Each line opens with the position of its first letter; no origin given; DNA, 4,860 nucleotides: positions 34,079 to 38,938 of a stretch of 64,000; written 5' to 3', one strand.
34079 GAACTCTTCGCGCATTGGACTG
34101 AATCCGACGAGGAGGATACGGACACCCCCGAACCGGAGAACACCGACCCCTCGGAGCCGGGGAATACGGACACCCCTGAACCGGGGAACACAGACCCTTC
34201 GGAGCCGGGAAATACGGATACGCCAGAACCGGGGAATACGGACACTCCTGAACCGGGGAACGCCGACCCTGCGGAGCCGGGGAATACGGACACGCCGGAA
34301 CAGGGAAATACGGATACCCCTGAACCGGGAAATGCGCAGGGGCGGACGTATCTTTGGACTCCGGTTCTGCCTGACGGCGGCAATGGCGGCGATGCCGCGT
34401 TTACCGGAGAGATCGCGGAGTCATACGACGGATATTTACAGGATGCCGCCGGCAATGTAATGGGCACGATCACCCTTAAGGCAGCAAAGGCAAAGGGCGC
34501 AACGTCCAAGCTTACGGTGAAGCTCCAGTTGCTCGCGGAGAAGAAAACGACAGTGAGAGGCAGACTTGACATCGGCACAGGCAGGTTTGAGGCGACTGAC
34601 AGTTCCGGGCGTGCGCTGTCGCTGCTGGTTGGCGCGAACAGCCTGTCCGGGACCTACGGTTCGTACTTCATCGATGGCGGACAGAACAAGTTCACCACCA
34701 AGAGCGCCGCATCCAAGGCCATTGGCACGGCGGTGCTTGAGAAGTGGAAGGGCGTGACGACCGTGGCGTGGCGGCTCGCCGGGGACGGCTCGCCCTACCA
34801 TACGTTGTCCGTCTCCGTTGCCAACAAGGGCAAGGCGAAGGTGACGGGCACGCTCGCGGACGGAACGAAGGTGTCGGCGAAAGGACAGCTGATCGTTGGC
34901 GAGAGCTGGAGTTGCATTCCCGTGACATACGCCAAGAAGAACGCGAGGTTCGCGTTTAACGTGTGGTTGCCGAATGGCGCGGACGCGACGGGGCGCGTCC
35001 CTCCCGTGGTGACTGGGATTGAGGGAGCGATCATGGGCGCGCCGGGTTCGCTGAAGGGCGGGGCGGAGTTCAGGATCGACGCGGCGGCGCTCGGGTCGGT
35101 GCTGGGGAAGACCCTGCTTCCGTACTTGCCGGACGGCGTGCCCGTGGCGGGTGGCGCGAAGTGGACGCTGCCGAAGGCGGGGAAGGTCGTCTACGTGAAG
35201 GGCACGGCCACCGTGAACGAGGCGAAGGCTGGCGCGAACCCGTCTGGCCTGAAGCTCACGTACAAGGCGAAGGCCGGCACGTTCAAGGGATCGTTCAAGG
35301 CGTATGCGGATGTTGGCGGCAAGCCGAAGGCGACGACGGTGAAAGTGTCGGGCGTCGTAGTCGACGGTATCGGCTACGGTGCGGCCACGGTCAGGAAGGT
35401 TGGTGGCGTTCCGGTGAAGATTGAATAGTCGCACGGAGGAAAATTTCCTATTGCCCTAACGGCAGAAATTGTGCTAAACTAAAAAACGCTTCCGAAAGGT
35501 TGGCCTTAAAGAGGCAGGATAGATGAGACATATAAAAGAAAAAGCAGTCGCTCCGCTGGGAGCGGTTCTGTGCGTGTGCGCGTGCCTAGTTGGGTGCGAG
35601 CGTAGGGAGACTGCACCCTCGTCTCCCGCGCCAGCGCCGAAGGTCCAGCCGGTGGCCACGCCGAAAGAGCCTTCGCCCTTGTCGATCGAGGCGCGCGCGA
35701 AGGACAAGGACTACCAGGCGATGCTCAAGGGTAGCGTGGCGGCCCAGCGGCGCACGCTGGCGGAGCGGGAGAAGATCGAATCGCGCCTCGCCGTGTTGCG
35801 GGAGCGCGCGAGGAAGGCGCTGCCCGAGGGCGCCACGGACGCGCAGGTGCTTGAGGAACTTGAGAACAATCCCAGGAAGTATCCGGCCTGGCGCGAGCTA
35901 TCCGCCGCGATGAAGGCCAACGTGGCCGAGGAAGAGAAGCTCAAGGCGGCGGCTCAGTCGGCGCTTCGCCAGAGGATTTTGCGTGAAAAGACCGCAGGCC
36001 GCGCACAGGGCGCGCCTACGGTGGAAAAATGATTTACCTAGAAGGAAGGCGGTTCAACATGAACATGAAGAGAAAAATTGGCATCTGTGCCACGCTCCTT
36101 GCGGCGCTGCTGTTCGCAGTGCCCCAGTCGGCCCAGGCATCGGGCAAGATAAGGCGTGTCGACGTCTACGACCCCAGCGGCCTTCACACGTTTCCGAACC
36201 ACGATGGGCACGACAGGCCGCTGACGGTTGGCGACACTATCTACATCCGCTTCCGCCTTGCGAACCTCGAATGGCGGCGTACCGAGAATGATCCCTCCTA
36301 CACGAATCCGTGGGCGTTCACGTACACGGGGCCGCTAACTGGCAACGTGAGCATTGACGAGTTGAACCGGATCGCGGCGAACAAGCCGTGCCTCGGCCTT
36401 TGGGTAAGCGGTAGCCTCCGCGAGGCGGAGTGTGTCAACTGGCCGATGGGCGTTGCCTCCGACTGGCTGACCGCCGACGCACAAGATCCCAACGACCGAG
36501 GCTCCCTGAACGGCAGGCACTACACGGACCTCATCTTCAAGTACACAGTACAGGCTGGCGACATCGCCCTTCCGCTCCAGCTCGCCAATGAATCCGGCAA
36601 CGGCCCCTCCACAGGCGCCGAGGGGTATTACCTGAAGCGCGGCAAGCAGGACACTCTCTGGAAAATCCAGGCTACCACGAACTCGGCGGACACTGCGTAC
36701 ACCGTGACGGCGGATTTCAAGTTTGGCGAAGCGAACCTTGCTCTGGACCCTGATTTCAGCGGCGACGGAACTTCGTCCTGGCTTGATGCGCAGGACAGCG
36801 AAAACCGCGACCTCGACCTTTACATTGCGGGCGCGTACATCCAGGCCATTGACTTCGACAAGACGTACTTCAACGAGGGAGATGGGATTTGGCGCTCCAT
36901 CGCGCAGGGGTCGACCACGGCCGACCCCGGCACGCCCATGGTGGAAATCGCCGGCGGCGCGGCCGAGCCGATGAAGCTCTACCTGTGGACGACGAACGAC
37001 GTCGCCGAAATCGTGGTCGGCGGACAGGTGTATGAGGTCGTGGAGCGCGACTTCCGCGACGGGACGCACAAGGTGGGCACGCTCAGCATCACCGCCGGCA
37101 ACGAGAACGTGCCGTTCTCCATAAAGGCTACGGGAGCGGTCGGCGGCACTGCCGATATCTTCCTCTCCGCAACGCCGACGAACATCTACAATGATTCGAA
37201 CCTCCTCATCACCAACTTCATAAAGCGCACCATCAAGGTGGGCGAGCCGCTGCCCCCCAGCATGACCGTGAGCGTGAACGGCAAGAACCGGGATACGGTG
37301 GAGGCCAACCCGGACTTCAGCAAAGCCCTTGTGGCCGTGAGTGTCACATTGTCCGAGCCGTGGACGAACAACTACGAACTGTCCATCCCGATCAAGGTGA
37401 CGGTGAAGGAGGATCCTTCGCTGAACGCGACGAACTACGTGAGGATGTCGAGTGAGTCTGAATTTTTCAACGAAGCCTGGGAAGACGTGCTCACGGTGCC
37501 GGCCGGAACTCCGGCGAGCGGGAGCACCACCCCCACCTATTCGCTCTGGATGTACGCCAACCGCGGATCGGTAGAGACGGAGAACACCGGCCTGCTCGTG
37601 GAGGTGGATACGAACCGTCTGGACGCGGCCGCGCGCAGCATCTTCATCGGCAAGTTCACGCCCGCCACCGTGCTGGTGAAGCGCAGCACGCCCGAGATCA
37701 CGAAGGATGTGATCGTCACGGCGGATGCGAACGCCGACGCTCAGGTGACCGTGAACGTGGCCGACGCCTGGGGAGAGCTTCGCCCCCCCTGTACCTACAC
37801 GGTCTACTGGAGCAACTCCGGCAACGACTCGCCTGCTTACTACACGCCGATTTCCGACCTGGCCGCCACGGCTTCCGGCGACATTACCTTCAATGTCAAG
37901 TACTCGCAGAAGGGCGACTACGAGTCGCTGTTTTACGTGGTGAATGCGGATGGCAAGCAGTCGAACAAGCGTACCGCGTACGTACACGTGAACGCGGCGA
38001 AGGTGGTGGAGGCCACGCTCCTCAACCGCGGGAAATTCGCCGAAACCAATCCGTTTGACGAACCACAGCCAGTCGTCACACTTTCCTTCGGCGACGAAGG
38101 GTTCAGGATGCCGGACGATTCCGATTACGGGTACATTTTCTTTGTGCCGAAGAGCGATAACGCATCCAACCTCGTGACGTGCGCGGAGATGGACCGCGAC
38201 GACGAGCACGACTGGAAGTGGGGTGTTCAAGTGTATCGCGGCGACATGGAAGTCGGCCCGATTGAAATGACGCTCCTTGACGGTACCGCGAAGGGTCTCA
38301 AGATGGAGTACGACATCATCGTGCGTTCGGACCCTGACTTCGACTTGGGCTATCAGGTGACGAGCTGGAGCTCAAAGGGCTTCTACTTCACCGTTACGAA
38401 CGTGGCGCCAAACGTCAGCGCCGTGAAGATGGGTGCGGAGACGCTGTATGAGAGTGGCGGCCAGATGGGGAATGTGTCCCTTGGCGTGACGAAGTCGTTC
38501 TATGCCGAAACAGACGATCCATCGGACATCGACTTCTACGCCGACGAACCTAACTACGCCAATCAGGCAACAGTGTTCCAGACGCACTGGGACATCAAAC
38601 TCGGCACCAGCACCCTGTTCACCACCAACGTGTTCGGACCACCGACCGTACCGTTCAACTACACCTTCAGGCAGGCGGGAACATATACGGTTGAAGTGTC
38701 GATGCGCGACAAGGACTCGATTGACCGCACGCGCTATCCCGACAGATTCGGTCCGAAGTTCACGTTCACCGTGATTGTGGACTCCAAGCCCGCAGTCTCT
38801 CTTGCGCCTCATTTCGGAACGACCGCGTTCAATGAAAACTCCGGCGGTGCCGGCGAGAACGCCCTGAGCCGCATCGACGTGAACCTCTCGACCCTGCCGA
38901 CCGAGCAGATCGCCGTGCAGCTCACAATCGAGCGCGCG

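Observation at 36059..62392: Single uninterrupted 26.3-kb ORF encoding an 8777-aa secreted megaprotein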

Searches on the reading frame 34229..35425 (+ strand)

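Call 16: search_protein_families(library=pfam, proteins=[window:34229-35425:+], max_evalue=1)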
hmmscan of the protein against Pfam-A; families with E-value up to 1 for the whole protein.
window:34229-35425:+ (399 aa): 5 families
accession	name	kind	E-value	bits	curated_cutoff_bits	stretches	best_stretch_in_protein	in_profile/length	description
PF02389.20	Cornifin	-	0.00053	20.6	34.8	1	1-36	32-67/135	Cornifin (SPRR) family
PF24146.1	K1-lyase_C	-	0.012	16.5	27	1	316-355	3-40/70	K1 capsule-specific polysaccharide lyase, C-terminal domain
PF14930.12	Qn_am_d_aII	-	0.082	13.6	27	0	175-223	6-56/107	Quinohemoprotein amine dehydrogenase, alpha subunit domain II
PF03479.20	PCC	-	0.087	13.6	25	1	170-225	73-114/117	Plants and Prokaryotes Conserved (PCC) domain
PF20606.3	DUF6799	-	0.18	12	26.8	0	206-222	26-42/63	Domain of unknown function (DUF6799)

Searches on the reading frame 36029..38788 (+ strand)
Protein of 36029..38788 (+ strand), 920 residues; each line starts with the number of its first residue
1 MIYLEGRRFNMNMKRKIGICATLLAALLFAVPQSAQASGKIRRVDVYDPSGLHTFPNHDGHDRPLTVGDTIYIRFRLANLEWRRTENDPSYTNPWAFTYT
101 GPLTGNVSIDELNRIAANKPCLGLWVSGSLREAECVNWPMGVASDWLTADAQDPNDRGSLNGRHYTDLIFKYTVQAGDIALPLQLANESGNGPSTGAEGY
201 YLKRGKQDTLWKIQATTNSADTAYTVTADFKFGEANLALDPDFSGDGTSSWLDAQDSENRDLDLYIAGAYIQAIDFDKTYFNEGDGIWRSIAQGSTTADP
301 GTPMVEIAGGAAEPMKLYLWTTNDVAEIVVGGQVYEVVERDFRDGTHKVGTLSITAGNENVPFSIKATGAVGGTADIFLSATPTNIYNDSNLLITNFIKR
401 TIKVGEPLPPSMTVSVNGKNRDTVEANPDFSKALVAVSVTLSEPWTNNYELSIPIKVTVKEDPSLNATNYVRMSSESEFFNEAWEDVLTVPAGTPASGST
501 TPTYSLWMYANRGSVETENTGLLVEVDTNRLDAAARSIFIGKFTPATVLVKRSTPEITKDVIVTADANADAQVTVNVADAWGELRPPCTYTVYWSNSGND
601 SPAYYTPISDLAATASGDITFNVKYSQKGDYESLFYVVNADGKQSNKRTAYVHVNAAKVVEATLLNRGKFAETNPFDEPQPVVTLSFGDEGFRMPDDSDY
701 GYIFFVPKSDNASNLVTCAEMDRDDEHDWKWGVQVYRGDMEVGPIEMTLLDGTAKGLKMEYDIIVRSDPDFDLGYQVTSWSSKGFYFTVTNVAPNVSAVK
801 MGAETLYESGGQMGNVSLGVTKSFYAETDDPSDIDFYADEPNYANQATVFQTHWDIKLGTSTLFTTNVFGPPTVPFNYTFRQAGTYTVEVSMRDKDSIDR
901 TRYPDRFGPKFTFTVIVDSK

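Call 38: search_protein_families(library=pfam, proteins=[window:36029-38788:+], max_evalue=0.1)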
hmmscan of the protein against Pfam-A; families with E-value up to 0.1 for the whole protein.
window:36029-38788:+ (920 aa): 3 families
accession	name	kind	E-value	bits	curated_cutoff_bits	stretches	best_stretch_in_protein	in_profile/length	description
PF00801.26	PKD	-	0.00018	21.9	23.5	1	850-897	30-70/80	PKD domain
PF18911.6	PKD_4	-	0.005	17.3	27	0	876-899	52-75/85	PKD domain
PF20773.4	InhA-like_MAM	-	0.095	12.6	26.9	0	584-645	32-93/191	Immune inhibitor A-like, MAM domain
